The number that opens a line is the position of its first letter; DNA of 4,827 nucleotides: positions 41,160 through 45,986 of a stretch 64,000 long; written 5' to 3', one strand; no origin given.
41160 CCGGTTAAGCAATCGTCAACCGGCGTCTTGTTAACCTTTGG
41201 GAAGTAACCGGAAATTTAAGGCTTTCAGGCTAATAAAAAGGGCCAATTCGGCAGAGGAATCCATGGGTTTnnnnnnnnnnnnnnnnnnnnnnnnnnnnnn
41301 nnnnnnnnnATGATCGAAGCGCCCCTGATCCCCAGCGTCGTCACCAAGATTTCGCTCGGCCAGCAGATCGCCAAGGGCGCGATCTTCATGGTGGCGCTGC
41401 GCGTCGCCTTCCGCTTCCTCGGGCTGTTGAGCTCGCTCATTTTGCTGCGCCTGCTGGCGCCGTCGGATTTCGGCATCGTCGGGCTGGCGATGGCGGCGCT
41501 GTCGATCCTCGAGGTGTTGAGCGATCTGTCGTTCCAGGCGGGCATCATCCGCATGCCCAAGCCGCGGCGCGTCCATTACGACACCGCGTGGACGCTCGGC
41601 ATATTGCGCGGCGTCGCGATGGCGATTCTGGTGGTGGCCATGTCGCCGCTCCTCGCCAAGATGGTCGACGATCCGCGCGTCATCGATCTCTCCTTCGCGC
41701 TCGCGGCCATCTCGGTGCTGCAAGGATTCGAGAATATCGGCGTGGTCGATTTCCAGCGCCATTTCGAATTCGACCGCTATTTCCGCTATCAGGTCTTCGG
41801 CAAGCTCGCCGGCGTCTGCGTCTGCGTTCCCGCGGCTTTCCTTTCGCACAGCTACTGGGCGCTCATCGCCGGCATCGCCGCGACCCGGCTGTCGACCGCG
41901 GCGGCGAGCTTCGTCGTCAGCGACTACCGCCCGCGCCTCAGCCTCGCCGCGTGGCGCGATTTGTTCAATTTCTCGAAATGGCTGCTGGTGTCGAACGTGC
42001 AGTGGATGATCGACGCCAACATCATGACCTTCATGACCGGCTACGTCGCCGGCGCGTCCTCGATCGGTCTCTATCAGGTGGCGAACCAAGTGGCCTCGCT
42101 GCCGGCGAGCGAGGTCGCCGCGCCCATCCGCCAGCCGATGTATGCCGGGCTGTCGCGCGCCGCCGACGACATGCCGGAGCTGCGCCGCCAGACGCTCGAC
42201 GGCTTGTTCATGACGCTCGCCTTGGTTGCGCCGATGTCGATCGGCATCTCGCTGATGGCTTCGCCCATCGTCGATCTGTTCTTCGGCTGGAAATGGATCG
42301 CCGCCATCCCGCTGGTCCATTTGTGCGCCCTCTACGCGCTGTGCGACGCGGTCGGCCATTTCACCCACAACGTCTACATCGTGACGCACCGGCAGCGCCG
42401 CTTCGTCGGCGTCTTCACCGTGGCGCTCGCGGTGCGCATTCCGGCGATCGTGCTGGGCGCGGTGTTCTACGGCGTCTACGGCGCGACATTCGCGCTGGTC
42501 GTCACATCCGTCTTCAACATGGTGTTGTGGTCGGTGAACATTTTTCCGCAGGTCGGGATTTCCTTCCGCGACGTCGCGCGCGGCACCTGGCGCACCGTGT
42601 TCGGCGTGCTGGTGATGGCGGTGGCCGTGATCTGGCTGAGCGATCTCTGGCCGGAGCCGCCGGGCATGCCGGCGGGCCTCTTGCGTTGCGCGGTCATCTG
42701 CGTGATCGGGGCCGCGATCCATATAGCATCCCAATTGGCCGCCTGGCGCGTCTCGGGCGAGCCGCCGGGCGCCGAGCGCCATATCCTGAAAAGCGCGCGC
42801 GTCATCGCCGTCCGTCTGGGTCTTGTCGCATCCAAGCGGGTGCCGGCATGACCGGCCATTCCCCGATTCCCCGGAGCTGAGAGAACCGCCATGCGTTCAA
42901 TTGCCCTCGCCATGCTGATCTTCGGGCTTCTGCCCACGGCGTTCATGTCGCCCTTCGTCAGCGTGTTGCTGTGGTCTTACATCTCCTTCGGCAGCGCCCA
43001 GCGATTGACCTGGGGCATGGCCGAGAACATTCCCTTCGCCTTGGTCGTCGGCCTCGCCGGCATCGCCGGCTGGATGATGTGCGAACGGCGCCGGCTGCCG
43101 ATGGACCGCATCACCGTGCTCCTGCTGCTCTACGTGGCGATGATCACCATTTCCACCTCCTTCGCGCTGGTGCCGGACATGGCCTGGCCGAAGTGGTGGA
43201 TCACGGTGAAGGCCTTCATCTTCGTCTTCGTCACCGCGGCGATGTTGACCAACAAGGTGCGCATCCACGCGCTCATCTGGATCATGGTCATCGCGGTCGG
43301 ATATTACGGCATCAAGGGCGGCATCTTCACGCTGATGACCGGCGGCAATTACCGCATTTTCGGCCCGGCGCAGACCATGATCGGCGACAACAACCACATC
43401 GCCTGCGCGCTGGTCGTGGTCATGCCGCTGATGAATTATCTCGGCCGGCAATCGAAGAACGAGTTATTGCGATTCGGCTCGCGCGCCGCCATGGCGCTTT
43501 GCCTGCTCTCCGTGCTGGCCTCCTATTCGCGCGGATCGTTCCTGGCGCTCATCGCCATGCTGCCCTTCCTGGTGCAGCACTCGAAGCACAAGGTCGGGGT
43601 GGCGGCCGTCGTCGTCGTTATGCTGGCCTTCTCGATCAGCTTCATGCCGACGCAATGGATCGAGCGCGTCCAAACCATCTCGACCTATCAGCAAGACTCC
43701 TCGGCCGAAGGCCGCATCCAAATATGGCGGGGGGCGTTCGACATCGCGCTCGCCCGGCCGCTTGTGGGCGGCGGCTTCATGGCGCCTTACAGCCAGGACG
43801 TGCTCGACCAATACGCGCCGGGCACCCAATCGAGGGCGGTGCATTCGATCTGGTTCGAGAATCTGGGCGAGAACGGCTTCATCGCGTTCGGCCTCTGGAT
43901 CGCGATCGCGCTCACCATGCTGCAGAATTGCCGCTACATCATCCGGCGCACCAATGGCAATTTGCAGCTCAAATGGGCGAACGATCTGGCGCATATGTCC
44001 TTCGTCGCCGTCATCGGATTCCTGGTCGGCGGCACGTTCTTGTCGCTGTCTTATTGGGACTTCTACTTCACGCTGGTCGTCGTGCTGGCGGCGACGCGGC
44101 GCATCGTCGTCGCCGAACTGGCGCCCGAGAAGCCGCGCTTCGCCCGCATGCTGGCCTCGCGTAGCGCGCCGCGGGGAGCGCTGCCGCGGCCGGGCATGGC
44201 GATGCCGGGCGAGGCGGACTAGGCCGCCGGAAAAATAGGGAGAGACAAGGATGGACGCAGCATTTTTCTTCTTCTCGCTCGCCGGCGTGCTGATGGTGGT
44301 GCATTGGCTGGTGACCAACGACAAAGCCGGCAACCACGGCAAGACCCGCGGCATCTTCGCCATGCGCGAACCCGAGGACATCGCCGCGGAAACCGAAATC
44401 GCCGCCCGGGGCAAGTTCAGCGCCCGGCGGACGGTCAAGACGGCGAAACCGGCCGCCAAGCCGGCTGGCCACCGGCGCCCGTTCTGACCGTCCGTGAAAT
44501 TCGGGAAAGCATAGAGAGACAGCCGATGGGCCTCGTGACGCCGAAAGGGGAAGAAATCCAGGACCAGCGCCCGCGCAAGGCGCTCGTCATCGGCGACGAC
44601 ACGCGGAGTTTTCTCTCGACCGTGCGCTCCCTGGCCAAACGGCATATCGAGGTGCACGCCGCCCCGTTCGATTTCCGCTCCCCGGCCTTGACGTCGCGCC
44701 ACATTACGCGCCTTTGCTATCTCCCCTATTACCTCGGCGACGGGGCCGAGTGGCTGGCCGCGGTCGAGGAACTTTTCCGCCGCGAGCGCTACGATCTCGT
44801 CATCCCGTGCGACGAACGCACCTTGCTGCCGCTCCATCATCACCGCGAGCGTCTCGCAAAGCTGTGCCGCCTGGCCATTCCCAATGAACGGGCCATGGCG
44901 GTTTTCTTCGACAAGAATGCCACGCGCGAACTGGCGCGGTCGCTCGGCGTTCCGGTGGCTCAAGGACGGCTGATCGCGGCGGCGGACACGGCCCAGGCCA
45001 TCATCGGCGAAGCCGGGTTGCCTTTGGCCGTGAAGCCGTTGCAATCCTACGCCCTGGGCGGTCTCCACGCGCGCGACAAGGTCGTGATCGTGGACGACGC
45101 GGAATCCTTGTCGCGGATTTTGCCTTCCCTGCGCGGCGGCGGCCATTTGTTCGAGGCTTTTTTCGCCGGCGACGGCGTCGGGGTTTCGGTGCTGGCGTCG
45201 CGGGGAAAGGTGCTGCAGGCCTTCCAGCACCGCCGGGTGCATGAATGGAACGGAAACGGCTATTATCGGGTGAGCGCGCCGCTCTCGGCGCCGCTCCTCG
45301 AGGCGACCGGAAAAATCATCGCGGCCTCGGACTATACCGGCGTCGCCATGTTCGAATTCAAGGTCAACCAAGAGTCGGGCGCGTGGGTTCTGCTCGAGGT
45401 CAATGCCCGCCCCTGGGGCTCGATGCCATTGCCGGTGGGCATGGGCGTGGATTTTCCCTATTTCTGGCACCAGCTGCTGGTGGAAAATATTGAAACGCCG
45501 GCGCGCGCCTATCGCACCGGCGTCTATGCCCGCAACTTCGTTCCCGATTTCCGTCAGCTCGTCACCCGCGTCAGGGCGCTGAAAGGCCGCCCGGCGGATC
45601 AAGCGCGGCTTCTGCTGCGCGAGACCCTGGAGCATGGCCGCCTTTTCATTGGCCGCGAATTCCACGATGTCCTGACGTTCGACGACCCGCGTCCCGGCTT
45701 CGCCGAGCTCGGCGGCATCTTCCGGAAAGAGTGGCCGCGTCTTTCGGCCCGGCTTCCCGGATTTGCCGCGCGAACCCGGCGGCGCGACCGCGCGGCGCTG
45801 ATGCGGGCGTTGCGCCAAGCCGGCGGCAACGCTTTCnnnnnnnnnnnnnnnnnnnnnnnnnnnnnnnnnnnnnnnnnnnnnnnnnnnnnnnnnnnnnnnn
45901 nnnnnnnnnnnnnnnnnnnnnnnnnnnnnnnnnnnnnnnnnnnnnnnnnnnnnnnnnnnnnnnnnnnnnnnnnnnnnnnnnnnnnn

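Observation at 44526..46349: Fusion of an ATP-grasp ligase with a Wzb-type low-molecular-weight tyrosine phosphatase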

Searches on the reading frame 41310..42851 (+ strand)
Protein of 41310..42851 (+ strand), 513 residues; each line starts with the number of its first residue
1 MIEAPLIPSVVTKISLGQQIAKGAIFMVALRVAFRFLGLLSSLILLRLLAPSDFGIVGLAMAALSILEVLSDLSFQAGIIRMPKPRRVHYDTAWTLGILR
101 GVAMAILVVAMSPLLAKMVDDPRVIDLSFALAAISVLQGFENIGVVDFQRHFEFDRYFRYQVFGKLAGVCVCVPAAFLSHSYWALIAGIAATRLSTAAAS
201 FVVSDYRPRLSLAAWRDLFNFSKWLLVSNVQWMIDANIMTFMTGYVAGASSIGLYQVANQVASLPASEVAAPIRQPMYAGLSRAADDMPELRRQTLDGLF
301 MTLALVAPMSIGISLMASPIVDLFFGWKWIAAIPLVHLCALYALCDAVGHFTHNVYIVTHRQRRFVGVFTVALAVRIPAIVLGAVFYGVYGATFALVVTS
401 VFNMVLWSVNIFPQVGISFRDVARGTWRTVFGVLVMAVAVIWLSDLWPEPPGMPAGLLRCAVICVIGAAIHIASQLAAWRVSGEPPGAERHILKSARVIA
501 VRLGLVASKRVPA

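Call 9: search_protein_families(library=ncbifam, proteins=[window:41310-42851:+], max_evalue=0.00001)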
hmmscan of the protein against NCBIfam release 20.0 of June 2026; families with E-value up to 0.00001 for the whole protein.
window:41310-42851:+ (513 aa): 3 families
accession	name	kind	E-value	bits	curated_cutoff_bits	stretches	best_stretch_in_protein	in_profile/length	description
NF007773.0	PRK10459.1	equivalog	2.5e-38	132.3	273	1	15-449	2-441/492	MOP flippase family protein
NF058658.1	Oglyco_Wzx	exception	8.3e-25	87.7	720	1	13-428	3-419/478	O-glycosylation flippase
NF047674.1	TeichurnBiosyTuaB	equivalog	9e-24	84.3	580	1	16-348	4-340/469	teichuronic acid biosynthesis protein TuaB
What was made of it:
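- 41310..42851 (+): MOP-family flippase (Wzx-like). It is the first gene of the co-directional run 41310-48589. Call 9.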

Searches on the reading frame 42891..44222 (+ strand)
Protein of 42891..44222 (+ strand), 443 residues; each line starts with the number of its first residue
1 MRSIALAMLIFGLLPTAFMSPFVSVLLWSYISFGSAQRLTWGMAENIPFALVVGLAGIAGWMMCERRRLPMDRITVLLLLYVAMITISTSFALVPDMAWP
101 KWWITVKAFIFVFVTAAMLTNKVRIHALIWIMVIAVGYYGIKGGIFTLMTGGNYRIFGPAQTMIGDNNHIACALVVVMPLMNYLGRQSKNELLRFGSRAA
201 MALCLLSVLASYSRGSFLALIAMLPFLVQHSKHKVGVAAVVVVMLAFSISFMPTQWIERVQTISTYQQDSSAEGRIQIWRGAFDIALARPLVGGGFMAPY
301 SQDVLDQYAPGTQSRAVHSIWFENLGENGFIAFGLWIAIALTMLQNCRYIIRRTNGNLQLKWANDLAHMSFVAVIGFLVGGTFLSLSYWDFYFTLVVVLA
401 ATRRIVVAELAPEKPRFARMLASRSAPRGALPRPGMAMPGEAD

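Call 9: search_protein_families(library=ncbifam, proteins=[window:42891-44222:+], max_evalue=0.00001)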
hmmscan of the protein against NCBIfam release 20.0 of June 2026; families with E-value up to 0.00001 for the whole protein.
window:42891-44222:+ (443 aa): 2 families
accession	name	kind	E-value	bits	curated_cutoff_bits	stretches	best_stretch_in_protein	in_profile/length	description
TIGR03097.1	PEP_O_lig_1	hypoth_equivalog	9.9e-120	400.1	188.1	1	2-405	1-406/408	putative O-glycosylation ligase, exosortase A system-associated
TIGR00947.1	2A73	equivalog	3.1e-08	33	366.4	1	48-383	42-399/425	IctB family putative bicarbonate transporter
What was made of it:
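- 42891..44222 (+): Putative O-glycosylation ligase / Wzy-like protein, exosortase A system-associated (TIGR03097). 400 bits against a cut-off of 188 (call 9).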

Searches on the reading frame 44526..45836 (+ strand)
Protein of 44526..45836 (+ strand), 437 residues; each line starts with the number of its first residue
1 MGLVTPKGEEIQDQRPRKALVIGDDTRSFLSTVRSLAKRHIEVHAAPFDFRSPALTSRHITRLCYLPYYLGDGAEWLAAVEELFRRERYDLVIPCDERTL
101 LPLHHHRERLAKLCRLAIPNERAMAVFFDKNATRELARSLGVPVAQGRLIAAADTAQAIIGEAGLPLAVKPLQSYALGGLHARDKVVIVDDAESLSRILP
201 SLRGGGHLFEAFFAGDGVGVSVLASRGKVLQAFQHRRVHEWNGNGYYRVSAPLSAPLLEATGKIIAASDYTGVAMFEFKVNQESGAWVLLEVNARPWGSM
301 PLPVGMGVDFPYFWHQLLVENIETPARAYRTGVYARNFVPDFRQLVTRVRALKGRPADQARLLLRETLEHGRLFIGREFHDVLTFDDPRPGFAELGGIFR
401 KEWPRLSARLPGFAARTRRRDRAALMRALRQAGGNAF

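Call 37: search_protein_representatives(protein=window:44526-45836:+)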
Query: 437 residues. Proteins with E-value up to 0.001 (for the whole library): 6739; up to 1e-10: 3061; up to 1e-30: 668. The best 150 are listed.
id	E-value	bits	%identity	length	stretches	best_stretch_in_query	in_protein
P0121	4.4e-156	536.5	83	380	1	1-286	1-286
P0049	2.3e-144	497.9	55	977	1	16-430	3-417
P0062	5.1e-138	477.0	52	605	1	16-434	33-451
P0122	7.9e-130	450.0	52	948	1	6-431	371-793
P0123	2.9e-125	435.0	50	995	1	14-434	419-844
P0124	1.5e-122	426.1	51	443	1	15-401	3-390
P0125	4.6e-121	421.1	50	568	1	18-431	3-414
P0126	8.8e-119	413.6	52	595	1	15-428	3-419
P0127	7.4e-116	404.0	50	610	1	15-430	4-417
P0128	1.4e-115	403.1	52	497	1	18-413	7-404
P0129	2.9e-112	392.1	49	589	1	15-436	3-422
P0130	6.9e-112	390.9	48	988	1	13-433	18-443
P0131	3.4e-111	388.6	50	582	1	19-427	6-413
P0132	1.6e-108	379.9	49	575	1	15-427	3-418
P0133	9.1e-108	377.3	48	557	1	36-406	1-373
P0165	1.4e-85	304.3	42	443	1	19-433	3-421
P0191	2.2e-77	277.2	41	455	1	16-432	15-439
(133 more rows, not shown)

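Call 46: find_related_loci(query=A3, collection=metagenome_contigs, flank=10000)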
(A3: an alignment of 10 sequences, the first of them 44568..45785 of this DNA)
Query A3 (406 aa) in metagenome_contigs; peptide patterns used: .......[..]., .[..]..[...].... (x = any residue, [..] = any of these).
263 stretches matched a pattern; 224 encode a relative of the query (tblastn E <= 1e-3); the best 80 are kept; 80 distinct loci.
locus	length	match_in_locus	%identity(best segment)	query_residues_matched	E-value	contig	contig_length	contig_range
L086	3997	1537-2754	96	1-406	0e+0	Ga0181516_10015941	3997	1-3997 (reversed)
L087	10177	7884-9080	84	1-399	0e+0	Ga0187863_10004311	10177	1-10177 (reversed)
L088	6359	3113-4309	84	1-399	0e+0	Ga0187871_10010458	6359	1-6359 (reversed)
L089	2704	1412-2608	78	1-399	0e+0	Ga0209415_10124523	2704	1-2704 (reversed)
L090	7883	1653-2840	60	3-398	3e-154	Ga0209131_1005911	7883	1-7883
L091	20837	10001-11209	58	2-406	1e-153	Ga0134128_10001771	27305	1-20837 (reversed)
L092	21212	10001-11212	57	1-405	2e-152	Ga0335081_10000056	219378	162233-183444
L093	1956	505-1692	56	3-398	1e-157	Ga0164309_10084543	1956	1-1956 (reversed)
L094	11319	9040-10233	57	3-400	2e-145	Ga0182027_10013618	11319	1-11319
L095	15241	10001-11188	56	3-398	4e-143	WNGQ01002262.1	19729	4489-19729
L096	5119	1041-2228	56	3-398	1e-144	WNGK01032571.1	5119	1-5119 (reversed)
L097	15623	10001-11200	55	4-405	5e-142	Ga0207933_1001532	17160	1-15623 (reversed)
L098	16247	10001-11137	52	3-381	9e-137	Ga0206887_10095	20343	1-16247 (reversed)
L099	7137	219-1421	56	4-405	2e-136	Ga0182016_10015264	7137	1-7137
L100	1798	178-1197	59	2-341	4e-147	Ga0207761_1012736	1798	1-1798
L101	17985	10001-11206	56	4-406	8e-136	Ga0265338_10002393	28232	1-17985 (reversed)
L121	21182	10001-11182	56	4-398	2e-131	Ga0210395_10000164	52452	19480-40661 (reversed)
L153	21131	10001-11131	52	4-381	6e-122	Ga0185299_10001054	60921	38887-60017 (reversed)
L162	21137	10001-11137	53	4-381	5e-119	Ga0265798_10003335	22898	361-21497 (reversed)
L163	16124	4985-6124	51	4-381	2e-118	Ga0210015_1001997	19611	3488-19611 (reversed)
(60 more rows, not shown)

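Call 50: find_encoding_contigs(protein=P0165, flank=8000, max_places=2)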
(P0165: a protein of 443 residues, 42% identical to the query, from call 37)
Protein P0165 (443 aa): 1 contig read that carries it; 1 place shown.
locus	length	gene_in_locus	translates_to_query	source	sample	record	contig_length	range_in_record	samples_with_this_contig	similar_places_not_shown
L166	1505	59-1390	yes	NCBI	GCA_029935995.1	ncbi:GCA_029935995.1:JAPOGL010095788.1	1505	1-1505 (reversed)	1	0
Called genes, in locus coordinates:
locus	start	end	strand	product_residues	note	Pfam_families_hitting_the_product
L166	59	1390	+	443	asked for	PF15632:ATPgrasp_Ter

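Call 73: find_encoding_contigs(protein=P0124, flank=8000, max_places=2)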
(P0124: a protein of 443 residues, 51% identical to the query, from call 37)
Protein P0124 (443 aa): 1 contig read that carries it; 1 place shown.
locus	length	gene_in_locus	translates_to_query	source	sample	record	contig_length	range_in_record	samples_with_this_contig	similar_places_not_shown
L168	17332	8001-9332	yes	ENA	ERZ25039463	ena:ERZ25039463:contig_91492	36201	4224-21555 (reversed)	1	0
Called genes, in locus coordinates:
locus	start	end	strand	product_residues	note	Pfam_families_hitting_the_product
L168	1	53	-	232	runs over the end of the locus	PF00535:Glycos_transf_2, PF10111:Glyco_tranf_2_2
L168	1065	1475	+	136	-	-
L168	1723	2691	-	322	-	PF00535:Glycos_transf_2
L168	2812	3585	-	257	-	PF00685:Sulfotransfer_1, PF13469:Sulfotransfer_3 (weak)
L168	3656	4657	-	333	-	PF01073:3Beta_HSD, PF01370:Epimerase, PF04321:RmlD_sub_bind, PF07993:NAD_binding_4 (faint), PF13460:NAD_binding_10, PF16363:GDP_Man_Dehyd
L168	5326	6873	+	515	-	PF01943:Polysacc_synt, PF13440:Polysacc_synt_3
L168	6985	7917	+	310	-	-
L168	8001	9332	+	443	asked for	PF02786:CPSase_L_D2 (weak), PF15632:ATPgrasp_Ter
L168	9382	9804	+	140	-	-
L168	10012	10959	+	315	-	PF13489:Methyltransf_23 (weak), PF08241:Methyltransf_11, PF13649:Methyltransf_25 (faint)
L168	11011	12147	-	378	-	PF13480:Acetyltransf_6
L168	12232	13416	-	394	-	PF13439:Glyco_transf_4, PF13579:Glyco_trans_4_4, PF20706:GT4-conflict (weak), PF00534:Glycos_transf_1, PF13692:Glyco_trans_1_4, PF13524:Glyco_trans_1_2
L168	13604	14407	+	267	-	PF02698:DUF218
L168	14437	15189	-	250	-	PF13489:Methyltransf_23, PF13847:Methyltransf_31 (faint), PF08241:Methyltransf_11, PF08242:Methyltransf_12, PF13649:Methyltransf_25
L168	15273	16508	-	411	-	PF13439:Glyco_transf_4, PF13579:Glyco_trans_4_4, PF00534:Glycos_transf_1, PF13692:Glyco_trans_1_4, PF13524:Glyco_trans_1_2 (weak)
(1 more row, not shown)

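Call 74: find_encoding_contigs(protein=P0191, flank=8000, max_places=2)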
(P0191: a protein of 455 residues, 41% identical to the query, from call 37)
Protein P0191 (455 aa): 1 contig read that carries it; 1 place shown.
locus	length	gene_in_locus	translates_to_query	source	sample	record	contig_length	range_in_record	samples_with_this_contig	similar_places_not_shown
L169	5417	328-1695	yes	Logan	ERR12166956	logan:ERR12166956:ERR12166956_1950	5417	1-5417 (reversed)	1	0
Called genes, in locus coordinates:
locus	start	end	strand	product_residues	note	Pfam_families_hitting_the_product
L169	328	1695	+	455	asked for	PF15632:ATPgrasp_Ter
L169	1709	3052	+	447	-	PF01554:MatE (faint), PF01943:Polysacc_synt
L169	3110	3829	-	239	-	-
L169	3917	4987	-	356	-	PF00144:Beta-lactamase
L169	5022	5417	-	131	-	?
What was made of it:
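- Tried and rejected: P0165 and P0191 are true stand-alones, but they sit on contigs too short to be informative (calls 50, 74).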

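Call 93: search_protein_families(library=ncbifam, proteins=[L091:7128-8474:-, L092:6136-7461:-, L097:13757-15100:+, L101:3797-5209:-, L121:16228-17586:+, L153:15616-17001:+, L162:18955-20316:-, L163:13608-14975:-], max_evalue=1e-10)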
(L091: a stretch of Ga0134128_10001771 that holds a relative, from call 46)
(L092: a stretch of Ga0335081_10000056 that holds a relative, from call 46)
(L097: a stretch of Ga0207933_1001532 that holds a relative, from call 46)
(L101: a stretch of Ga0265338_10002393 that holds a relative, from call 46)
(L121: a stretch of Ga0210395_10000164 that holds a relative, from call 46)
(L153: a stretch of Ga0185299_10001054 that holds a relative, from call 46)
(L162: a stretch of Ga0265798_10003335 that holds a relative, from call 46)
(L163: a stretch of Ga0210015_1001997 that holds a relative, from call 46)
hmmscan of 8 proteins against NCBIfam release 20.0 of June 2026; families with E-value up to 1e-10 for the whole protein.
L091:7128-8474:- (449 aa): 1 family
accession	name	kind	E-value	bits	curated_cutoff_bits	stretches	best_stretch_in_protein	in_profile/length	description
TIGR03097.1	PEP_O_lig_1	hypoth_equivalog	9.3e-113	377.1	188.1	1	10-412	5-401/408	putative O-glycosylation ligase, exosortase A system-associated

L092:6136-7461:- (442 aa): 1 family
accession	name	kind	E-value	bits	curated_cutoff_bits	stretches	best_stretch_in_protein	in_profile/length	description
TIGR03097.1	PEP_O_lig_1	hypoth_equivalog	7.2e-119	397.3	188.1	1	8-405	3-401/408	putative O-glycosylation ligase, exosortase A system-associated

L097:13757-15100:+ (448 aa): 1 family
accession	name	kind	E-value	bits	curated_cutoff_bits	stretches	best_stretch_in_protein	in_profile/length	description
TIGR03097.1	PEP_O_lig_1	hypoth_equivalog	1.3e-119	399.7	188.1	1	11-409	1-400/408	putative O-glycosylation ligase, exosortase A system-associated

L101:3797-5209:- (471 aa): 1 family
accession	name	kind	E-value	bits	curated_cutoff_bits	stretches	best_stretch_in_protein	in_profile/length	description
TIGR03097.1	PEP_O_lig_1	hypoth_equivalog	8e-64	216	188.1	1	17-425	1-406/408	putative O-glycosylation ligase, exosortase A system-associated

L121:16228-17586:+ (453 aa): 1 family
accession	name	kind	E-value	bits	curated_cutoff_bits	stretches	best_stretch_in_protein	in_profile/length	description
TIGR03097.1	PEP_O_lig_1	hypoth_equivalog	9.9e-78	261.8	188.1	1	12-419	3-401/408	putative O-glycosylation ligase, exosortase A system-associated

L153:15616-17001:+ (462 aa): 1 family
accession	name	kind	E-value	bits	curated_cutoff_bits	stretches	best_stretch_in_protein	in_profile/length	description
TIGR03097.1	PEP_O_lig_1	hypoth_equivalog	2.5e-68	230.8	188.1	1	25-426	3-395/408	putative O-glycosylation ligase, exosortase A system-associated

L162:18955-20316:- (454 aa): 1 family
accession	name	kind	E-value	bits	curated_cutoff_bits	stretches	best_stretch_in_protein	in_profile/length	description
TIGR03097.1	PEP_O_lig_1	hypoth_equivalog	3.7e-147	490.5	188.1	1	11-413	1-405/408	putative O-glycosylation ligase, exosortase A system-associated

L163:13608-14975:- (456 aa): 1 family
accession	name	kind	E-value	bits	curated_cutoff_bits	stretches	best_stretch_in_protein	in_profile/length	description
TIGR03097.1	PEP_O_lig_1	hypoth_equivalog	9.9e-89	298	188.1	1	16-431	1-403/408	putative O-glycosylation ligase, exosortase A system-associated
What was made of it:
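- TIGR03097 neighbours pass the curated cut-off in 10 of 10 tests (call 93).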
